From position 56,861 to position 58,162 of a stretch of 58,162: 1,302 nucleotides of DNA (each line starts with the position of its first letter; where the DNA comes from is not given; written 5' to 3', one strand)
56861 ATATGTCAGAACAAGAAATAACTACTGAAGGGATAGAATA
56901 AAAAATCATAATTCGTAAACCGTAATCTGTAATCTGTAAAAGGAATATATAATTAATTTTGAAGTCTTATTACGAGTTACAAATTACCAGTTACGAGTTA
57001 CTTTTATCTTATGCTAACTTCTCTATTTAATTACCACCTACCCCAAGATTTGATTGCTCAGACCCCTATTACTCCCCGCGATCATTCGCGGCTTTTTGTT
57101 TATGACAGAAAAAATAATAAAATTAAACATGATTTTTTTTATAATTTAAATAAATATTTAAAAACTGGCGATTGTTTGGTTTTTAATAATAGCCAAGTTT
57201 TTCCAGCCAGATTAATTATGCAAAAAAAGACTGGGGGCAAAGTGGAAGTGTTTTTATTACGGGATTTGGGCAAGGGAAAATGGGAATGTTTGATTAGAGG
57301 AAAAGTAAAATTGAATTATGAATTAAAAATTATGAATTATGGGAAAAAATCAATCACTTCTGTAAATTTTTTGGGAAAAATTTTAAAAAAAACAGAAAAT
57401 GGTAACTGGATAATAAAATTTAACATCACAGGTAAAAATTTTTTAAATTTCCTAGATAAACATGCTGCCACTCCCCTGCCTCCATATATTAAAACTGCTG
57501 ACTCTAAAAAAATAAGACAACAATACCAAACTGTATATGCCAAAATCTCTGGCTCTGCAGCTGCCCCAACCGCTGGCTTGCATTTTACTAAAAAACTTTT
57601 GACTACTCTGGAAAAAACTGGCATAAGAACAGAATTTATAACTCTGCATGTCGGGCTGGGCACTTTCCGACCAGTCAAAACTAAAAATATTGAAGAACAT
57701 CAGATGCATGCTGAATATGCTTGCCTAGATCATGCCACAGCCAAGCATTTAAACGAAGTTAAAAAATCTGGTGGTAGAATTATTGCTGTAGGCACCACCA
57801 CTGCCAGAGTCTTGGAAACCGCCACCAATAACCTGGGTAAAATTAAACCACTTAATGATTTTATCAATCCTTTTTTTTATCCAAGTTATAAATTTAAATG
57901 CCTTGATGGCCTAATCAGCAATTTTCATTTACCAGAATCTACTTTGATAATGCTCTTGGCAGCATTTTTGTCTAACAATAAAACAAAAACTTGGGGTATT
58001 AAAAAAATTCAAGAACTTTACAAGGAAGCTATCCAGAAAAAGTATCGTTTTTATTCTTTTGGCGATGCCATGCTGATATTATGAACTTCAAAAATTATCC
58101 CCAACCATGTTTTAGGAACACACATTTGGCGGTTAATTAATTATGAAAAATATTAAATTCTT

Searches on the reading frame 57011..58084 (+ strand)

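Call 87: search_protein_families(library=pfam, proteins=[window:57011-58084:+], max_evalue=0.00001)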
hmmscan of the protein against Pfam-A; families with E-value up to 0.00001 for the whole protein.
window:57011-58084:+ (357 aa): 1 family
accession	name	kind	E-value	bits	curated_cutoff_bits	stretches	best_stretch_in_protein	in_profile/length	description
PF02547.20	Queuosine_synth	-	3.5e-119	398.1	25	1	4-356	2-322/322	Queuosine biosynthesis protein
